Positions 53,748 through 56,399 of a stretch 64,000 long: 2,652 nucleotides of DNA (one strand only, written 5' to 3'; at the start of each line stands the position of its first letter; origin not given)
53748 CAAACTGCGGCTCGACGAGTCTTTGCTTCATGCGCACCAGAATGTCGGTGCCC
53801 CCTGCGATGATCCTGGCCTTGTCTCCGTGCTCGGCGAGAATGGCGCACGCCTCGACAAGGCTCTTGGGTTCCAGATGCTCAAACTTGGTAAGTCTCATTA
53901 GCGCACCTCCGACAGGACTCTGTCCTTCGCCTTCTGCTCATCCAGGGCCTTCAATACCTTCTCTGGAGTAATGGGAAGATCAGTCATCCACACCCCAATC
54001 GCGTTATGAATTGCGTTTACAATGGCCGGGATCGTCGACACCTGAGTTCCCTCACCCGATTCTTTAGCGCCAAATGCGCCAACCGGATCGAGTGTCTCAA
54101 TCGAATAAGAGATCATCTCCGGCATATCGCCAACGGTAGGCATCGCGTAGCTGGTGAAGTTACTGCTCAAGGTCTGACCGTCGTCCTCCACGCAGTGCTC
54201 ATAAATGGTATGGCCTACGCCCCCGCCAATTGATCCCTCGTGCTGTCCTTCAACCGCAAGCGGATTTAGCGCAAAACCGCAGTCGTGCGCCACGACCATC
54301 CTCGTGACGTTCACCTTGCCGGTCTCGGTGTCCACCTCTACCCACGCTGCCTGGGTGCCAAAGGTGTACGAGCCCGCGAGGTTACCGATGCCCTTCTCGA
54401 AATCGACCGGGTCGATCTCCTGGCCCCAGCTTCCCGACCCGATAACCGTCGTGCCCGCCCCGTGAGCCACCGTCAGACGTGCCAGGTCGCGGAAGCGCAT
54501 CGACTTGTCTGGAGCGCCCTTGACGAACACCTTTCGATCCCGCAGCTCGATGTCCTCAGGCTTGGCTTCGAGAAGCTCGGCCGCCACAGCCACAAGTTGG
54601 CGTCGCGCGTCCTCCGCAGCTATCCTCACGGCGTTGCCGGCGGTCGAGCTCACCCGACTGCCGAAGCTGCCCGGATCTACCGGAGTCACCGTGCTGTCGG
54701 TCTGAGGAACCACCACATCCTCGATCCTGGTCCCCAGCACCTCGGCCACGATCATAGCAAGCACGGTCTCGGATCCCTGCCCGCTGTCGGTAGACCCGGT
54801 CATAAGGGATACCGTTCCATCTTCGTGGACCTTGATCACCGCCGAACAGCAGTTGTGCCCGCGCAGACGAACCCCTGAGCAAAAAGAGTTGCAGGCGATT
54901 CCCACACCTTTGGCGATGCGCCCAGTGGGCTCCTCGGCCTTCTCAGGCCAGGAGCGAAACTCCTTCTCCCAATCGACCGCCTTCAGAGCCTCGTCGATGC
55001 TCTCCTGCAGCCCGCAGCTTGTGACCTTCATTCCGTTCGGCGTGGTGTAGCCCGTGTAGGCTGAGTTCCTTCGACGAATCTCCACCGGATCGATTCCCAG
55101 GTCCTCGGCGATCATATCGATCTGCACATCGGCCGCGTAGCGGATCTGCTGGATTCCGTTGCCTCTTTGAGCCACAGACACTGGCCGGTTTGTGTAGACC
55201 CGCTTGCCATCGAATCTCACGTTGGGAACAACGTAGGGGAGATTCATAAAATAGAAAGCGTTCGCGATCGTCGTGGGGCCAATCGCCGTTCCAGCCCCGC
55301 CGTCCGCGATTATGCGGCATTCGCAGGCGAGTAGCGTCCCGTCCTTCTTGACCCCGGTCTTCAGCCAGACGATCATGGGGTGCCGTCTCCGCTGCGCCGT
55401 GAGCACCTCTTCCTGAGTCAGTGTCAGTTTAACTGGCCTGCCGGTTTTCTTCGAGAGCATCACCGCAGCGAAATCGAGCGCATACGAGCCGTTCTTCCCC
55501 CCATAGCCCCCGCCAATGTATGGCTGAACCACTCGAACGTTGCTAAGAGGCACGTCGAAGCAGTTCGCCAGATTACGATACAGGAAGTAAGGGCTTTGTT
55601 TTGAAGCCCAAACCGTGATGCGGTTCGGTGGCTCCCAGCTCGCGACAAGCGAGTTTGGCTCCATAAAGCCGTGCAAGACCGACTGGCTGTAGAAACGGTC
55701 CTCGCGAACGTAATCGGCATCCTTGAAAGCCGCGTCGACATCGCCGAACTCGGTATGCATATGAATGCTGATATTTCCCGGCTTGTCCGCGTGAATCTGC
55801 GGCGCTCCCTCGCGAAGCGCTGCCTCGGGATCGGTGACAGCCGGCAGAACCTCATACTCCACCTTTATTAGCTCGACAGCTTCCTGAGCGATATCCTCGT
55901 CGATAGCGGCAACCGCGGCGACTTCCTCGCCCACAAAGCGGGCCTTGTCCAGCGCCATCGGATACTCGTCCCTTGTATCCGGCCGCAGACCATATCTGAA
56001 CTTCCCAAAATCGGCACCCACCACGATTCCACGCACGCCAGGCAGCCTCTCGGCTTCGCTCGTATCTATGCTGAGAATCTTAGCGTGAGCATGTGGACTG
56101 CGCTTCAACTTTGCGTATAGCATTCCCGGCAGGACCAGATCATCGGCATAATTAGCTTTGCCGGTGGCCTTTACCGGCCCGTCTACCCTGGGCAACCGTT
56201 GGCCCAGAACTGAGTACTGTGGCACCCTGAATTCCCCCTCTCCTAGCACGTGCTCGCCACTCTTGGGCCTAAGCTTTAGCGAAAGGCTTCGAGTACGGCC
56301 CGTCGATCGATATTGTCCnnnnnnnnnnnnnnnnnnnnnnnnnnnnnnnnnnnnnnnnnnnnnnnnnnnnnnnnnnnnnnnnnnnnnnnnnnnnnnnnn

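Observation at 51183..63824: Dual Mo-hydroxylase / multi-UbiD / cysteine-hydrolase supercluster: candidate undescribed pathway for N-heteroaromatic carboxylates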

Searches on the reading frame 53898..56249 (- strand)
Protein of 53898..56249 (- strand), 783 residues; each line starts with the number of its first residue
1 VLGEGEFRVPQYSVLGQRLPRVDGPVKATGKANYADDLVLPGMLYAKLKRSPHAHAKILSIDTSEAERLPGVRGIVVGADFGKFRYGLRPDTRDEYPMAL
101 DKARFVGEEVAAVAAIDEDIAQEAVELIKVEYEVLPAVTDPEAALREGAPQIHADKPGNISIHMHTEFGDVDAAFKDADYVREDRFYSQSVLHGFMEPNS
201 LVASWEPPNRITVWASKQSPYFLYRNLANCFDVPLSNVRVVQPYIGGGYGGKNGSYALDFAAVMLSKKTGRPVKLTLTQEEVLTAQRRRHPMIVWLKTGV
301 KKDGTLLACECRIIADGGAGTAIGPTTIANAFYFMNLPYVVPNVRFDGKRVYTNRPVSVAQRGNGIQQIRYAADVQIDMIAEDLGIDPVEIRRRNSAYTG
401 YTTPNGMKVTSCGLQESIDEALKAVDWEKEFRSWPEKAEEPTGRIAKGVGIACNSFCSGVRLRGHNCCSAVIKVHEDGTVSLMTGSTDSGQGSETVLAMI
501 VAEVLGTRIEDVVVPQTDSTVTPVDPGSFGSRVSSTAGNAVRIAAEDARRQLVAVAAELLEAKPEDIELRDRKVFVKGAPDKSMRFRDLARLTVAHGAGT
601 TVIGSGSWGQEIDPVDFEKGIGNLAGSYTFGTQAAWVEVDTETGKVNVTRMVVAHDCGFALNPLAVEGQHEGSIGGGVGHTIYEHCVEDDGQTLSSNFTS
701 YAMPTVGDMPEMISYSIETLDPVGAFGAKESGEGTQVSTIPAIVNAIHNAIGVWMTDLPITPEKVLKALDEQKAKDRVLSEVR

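Call 4: search_protein_families(library=pfam, proteins=[window:53898-56249:-])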
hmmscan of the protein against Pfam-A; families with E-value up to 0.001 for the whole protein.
window:53898-56249:- (783 aa): 3 families
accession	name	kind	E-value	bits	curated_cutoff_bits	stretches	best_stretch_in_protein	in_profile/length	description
PF20256.3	MoCoBD_2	-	2.1e-75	254.3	27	1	421-710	2-283/283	Molybdopterin cofactor-binding domain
PF02738.23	MoCoBD_1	-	1.4e-74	250.7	27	1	152-395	1-243/244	Molybdopterin cofactor-binding domain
PF01315.27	Ald_Xan_dh_C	-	7.4e-30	103.9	31.3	1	29-136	1-110/110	Aldehyde oxidase and xanthine dehydrogenase, a/b hammerhead domain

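Call 5: search_protein_families(library=ncbifam, proteins=[window:53898-56249:-])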
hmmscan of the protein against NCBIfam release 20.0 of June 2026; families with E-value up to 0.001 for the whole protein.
window:53898-56249:- (783 aa): 13 families
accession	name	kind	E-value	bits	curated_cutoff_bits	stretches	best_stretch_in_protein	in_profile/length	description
TIGR03194.1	4hydrxCoA_A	equivalog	7.4e-225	748.8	994.55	1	19-769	1-746/746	4-hydroxybenzoyl-CoA reductase subunit alpha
NF043082.1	XdhA_XDHase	equivalog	8e-170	566.5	780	1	15-772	1-755/758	xanthine dehydrogenase subunit XdhA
NF007426.0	PRK09970.1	equivalog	1.3e-169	565.8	916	1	12-771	3-757/761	xanthine dehydrogenase molybdenum-binding subunit XdhA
TIGR03196.1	pucD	equivalog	8.4e-139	464.2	783.65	1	20-765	8-754/763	xanthine dehydrogenase subunit D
NF041018.1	glyceraldDH_alpha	equivalog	1.3e-129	433.8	790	1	15-766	3-741/741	glyceraldehyde dehydrogenase subunit alpha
NF040766.1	CODH_aero_grp5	exception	2.3e-108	363.4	950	1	14-765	4-781/785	aerobic carbon-monoxide dehydrogenase large subunit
TIGR03311.1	Se_dep_XDH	equivalog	4.2e-107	359.3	830.45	2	13-561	160-687/848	selenium-dependent xanthine dehydrogenase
NF045668.1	pterin_aldehy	equivalog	7.9e-103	345.2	1100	2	12-547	172-713/905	molybdopterin-dependent aldehyde oxidoreductase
TIGR02416.1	CO_dehy_Mo_lg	equivalog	3.5e-100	336.3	991.15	1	29-767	7-769/770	aerobic carbon-monoxide dehydrogenase large subunit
TIGR03313.1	Se_sel_red_Mo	hypoth_equivalog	1.5e-94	317.5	1101.9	2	159-770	352-950/951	molybdopterin-dependent oxidoreductase Mo/Fe-S-binding subunit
TIGR02965.1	xanthine_xdhB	equivalog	1.1e-87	295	849.5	1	27-770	13-755/758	xanthine dehydrogenase molybdopterin binding subunit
NF041671.1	peri_hyde_PaoC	equivalog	4.2e-85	286.6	1180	1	10-771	13-733/735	aldehyde oxidoreductase molybdenum-binding subunit PaoC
TIGR02969.1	mam_aldehyde_ox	subfamily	4.1e-54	183.6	1912.3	1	16-771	577-1309/1330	aldehyde oxidase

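Call 17: search_solved_structures(query=window:53898-56249:-, max_evalue=1e-30)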
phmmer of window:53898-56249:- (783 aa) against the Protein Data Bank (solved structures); distinct sequences matched with E-value up to 1e-30: 41.
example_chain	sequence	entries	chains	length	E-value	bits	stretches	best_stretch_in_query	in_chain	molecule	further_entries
1rm6_A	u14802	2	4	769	1.1e-158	533.5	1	8-774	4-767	4-hydroxybenzoyl-CoA reductase alpha subunit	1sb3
8uem_A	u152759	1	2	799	3.4e-94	320.2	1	18-770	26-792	Carbon monoxide dehydrogenase (Large chain), CoxL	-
1t3q_B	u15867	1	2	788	1.2e-85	292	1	22-772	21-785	quinoline 2-oxidoreductase large subunit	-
1n5w_B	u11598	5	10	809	8.4e-83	282.6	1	15-751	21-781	Carbon monoxide dehydrogenase large chain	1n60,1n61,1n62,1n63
7dqx_A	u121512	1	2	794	9.4e-83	282.4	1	14-767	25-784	6-hydroxypseudooxynicotine dehydrogenase complex subunit gamma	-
1zxi_B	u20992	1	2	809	1.1e-82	282.1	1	15-751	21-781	Carbon monoxide dehydrogenase large chain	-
3hrd_A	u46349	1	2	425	2.4e-80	274.4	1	11-423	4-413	Nicotinate dehydrogenase large molybdopterin subunit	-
1ffu_B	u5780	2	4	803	6.3e-79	269.8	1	27-772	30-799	CUTL, MOLYBDOPROTEIN OF CARBON MONOXIDE DEHYDROGENASE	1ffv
4zoh_A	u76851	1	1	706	8.8e-75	256.1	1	15-765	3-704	Putative oxidoreductase molybdopterin-binding subunit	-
1sij_A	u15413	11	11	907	4.9e-68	233.7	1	6-548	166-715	Aldehyde oxidoreductase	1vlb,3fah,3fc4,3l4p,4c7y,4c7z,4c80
1dgj_A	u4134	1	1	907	7.1e-61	210.1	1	6-546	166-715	ALDEHYDE OXIDOREDUCTASE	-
5g5g_C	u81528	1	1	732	2.8e-60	208.1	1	5-769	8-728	PUTATIVE XANTHINE DEHYDROGENASE YAGS FAD-BINDING SUBUNIT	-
5g5h_C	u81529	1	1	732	1e-59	206.2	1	5-769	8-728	Aldehyde oxidoreductase molybdenum-binding subunit PaoC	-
1fiq_C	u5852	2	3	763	1.7e-56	195.6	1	14-733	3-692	XANTHINE OXIDASE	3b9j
3sr6_C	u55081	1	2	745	1.8e-56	195.6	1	15-733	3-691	Xanthine dehydrogenase/oxidase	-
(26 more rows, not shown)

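Call 22: find_homologous_proteins(query=window:53898-56249:-, max_evalue=1e-50)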
Query window:53898-56249:- (783 aa): 7914 proteins with E <= 1e-50 among 8000 candidates; the best 120 are listed.
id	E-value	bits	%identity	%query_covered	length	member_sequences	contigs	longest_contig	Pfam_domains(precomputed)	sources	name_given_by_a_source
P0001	0.0e+0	1766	100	99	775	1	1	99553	PF02738.24,PF20256.4,PF01315.28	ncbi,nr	ncbi:MAG: molybdopterin-dependent oxidoreductase [Chloroflexi bacterium]|nr:molybdopterin-dependent 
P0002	0.0e+0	1498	82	98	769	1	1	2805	PF02738.24,PF20256.4,PF01315.28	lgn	-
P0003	0.0e+0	1473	81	98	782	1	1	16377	PF02738.24,PF20256.4,PF01315.28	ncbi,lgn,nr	ncbi:MAG: 4-hydroxybenzoyl-CoA reductase [Chloroflexota bacterium]|nr:MAG: 4-hydroxybenzoyl-CoA redu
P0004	0.0e+0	1470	80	98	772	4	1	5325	PF02738.24,PF20256.4,PF01315.28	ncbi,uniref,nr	ncbi:MAG: molybdopterin-dependent oxidoreductase [Candidatus Tectomicrobia bacterium]|uniref:Molybdo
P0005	0.0e+0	1460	80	98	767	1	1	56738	PF02738.24,PF20256.4,PF01315.28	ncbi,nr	ncbi:MAG: molybdopterin-dependent oxidoreductase [Chloroflexi bacterium]|nr:molybdopterin-dependent 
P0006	0.0e+0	1456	79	99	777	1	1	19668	PF02738.24,PF20256.4,PF01315.28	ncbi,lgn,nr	ncbi:MAG: hypothetical protein EPO21_09120 [Chloroflexota bacterium]|nr:MAG: hypothetical protein EP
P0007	0.0e+0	1407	79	97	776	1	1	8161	PF02738.24,PF20256.4,PF01315.28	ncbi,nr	ncbi:MAG: molybdopterin-dependent oxidoreductase [Deltaproteobacteria bacterium]|nr:molybdopterin-de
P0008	0.0e+0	1402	79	95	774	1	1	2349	PF02738.24,PF20256.4,PF01315.28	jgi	jgi:4-hydroxybenzoyl-CoA reductase subunit alpha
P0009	0.0e+0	1395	76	98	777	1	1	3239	PF02738.24,PF20256.4,PF01315.28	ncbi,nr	ncbi:MAG: molybdopterin-dependent oxidoreductase [Deltaproteobacteria bacterium]|nr:molybdopterin-de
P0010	0.0e+0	1394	77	98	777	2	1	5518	PF02738.24,PF20256.4,PF01315.28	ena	-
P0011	0.0e+0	1391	76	99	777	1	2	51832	PF02738.24,PF20256.4,PF01315.28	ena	-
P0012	0.0e+0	1390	77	98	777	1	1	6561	PF02738.24,PF20256.4,PF01315.28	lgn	-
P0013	0.0e+0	1389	77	98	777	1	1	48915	PF02738.24,PF20256.4,PF01315.28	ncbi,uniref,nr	ncbi:xanthine dehydrogenase family protein molybdopterin-binding subunit [Geobacter argillaceus]|uni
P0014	0.0e+0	1389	77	98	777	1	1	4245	PF02738.24,PF20256.4,PF01315.28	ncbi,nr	ncbi:MAG: molybdopterin-dependent oxidoreductase [Deltaproteobacteria bacterium]|nr:molybdopterin-de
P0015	0.0e+0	1386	77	98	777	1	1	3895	PF02738.24,PF20256.4,PF01315.28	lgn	-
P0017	0.0e+0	1384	76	98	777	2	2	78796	PF02738.24,PF20256.4,PF01315.28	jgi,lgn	jgi:4-hydroxybenzoyl-CoA reductase subunit alpha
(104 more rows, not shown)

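Call 24: find_encoding_contigs(protein=P0013, flank=10000, max_places=3)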
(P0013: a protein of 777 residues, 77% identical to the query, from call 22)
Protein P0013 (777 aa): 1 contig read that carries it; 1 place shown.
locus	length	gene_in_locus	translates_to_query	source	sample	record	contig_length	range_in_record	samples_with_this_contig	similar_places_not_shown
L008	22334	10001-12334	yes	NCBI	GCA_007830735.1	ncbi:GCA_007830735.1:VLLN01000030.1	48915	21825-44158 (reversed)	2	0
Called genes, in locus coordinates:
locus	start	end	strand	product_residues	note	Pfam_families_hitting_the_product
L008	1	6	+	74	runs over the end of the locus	PF02597:ThiS, PF14451:Ub-Mut7C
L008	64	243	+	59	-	PF02416:TatA_B_E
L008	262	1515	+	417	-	PF07690:MFS_1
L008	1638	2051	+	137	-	PF12802:MarR_2, PF01047:MarR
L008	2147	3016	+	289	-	PF00941:FAD_binding_5, PF03450:CO_deh_flav_C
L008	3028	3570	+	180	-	PF00111:Fer2 (weak), PF01799:Fer2_2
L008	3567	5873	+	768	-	PF01315:Ald_Xan_dh_C, PF02738:MoCoBD_1, PF20256:MoCoBD_2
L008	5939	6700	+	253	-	PF02625:XdhC_CoxI, PF13478:XdhC_C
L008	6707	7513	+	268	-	-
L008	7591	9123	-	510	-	PF01590:GAF (weak), PF13185:GAF_2, PF00158:Sigma54_activat, PF14532:Sigma54_activ_2, PF07728:AAA_5 (weak), PF25601:AAA_lid_14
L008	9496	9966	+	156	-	PF00111:Fer2, PF13085:Fer2_3 (weak), PF01799:Fer2_2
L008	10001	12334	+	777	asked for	PF01315:Ald_Xan_dh_C, PF02738:MoCoBD_1, PF20256:MoCoBD_2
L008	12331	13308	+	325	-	PF00941:FAD_binding_5, PF03450:CO_deh_flav_C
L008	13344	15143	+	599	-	PF02771:Acyl-CoA_dh_N, PF02770:Acyl-CoA_dh_M, PF00441:Acyl-CoA_dh_1, PF12806:Acyl-CoA_dh_C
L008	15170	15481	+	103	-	PF02550:AcetylCoA_hydro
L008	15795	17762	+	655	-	PF08448:PAS_4, PF01590:GAF (weak), PF00158:Sigma54_activat, PF07724:AAA_2 (weak), PF14532:Sigma54_activ_2, PF00004:AAA (weak), PF07728:AAA_5 (weak), PF25601:AAA_lid_14, +2 more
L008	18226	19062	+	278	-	PF01869:BcrAD_BadFG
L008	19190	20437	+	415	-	PF06050:HGD-D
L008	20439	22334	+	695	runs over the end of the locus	PF02629:CoA_binding, PF13380:CoA_binding_2, PF13607:Succ_CoA_lig, PF13549:ATP-grasp_5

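Call 25: find_encoding_contigs(protein=P0001, flank=10000, max_places=3)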
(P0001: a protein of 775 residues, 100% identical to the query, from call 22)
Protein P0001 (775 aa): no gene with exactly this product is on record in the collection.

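Call 26: find_encoding_contigs(protein=P0005, flank=10000, max_places=3)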
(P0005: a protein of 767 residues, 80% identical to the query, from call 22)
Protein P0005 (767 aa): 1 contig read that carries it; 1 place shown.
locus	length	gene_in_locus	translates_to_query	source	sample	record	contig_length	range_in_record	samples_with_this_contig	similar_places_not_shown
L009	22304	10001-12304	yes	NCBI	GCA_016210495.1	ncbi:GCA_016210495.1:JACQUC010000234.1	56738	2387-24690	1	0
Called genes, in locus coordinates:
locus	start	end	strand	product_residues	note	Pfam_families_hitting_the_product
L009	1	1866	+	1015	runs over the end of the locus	PF03150:CCP_MauG, PF17803:Cadherin_4, PF17892:Cadherin_5, PF17963:Big_9, PF17803:Cadherin_4, PF17892:Cadherin_5, PF17963:Big_9, PF17803:Cadherin_4, +4 more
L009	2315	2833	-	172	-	PF14584:DUF4446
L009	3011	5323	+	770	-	PF01315:Ald_Xan_dh_C, PF02738:MoCoBD_1, PF20256:MoCoBD_2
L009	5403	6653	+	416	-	PF13433:Peripla_BP_5, PF13458:Peripla_BP_6, PF01094:ANF_receptor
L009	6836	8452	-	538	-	PF06277:EutA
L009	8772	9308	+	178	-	PF02776:TPP_enzyme_N (weak)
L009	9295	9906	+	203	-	PF02775:TPP_enzyme_C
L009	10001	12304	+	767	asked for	PF01315:Ald_Xan_dh_C, PF02738:MoCoBD_1, PF20256:MoCoBD_2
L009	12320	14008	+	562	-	PF00501:AMP-binding, PF13193:AMP-binding_C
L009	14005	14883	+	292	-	PF00941:FAD_binding_5, PF03450:CO_deh_flav_C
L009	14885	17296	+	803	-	PF00111:Fer2 (weak), PF00384:Molybdopterin, PF01568:Molydop_binding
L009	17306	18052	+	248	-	PF00596:Aldolase_II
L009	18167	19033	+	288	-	PF05853:BKACE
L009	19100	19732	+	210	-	PF00857:Isochorismatase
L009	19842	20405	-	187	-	PF00227:Proteasome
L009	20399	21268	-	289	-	PF08501:Shikimate_dh_N, PF01488:Shikimate_DH, PF03435:Sacchrp_dh_NADP (faint), PF18317:SDH_C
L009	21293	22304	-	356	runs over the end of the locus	PF02618:YceG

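Call 27: find_encoding_contigs(protein=P0003, flank=10000, max_places=3)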
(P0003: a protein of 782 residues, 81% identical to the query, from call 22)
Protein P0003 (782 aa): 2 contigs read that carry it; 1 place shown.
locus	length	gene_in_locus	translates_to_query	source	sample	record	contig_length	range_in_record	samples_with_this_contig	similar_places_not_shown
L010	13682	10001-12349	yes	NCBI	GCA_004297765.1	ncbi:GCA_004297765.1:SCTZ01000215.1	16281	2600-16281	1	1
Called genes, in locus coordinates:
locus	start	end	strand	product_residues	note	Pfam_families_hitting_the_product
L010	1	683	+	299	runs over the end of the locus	PF00528:BPD_transp_1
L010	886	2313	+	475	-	PF13941:MutL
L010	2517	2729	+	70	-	PF00289:Biotin_carb_N (weak)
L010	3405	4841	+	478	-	PF08541:ACP_syn_III_C (weak), PF01796:OB_ChsH2_C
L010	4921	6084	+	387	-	PF00108:Thiolase_N, PF22691:Thiolase_C_1, PF02803:Thiolase_C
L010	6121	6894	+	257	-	PF00378:ECH_1, PF16113:ECH_2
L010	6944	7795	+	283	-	PF02737:3HCDH_N, PF03446:NAD_binding_2 (weak), PF00725:3HCDH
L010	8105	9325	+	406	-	PF02515:CoA_transf_3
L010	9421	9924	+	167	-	PF00111:Fer2, PF13085:Fer2_3 (weak), PF01799:Fer2_2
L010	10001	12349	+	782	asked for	PF01315:Ald_Xan_dh_C, PF02738:MoCoBD_1, PF20256:MoCoBD_2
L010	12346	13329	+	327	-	PF00941:FAD_binding_5, PF03450:CO_deh_flav_C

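Call 28: find_encoding_contigs(protein=P0017, flank=10000, max_places=3)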
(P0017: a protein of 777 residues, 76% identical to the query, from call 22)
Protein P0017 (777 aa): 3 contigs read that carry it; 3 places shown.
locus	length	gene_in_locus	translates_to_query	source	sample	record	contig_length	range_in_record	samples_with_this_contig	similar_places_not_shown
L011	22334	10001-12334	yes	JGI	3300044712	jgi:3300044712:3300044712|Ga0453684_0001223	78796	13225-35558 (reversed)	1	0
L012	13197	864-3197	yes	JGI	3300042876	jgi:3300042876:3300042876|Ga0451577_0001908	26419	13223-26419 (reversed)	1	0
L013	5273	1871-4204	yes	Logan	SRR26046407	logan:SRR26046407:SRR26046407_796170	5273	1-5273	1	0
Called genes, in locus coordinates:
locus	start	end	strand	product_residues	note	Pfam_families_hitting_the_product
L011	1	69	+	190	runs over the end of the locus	PF01558:POR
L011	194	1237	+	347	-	PF03480:DctP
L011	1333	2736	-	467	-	PF13372:Alginate_exp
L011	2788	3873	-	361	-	-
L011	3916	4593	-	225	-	-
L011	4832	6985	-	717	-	PF00672:HAMP, PF01590:GAF (weak), PF01966:HD, PF13487:HD_5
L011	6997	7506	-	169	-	PF07963:N_methyl, PF08334:T2SSG (weak)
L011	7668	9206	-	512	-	PF01590:GAF (faint), PF13185:GAF_2, PF00158:Sigma54_activat, PF14532:Sigma54_activ_2, PF07728:AAA_5 (weak), PF25601:AAA_lid_14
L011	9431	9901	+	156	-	PF00111:Fer2, PF13085:Fer2_3 (weak), PF01799:Fer2_2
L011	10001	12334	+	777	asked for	PF01315:Ald_Xan_dh_C, PF02738:MoCoBD_1, PF20256:MoCoBD_2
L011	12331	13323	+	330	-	PF00941:FAD_binding_5, PF03450:CO_deh_flav_C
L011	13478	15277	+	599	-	PF02771:Acyl-CoA_dh_N, PF02770:Acyl-CoA_dh_M, PF00441:Acyl-CoA_dh_1, PF08028:Acyl-CoA_dh_2 (faint), PF12806:Acyl-CoA_dh_C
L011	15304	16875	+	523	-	PF02550:AcetylCoA_hydro, PF13336:AcetylCoA_hyd_C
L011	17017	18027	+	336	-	PF03480:DctP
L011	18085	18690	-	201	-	PF00132:Hexapep (weak), PF25084:LbH_EIF2B (weak), PF25087:GMPPB_C, PF00132:Hexapep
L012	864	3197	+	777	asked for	PF01315:Ald_Xan_dh_C, PF02738:MoCoBD_1, PF20256:MoCoBD_2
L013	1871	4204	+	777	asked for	PF01315:Ald_Xan_dh_C, PF02738:MoCoBD_1, PF20256:MoCoBD_2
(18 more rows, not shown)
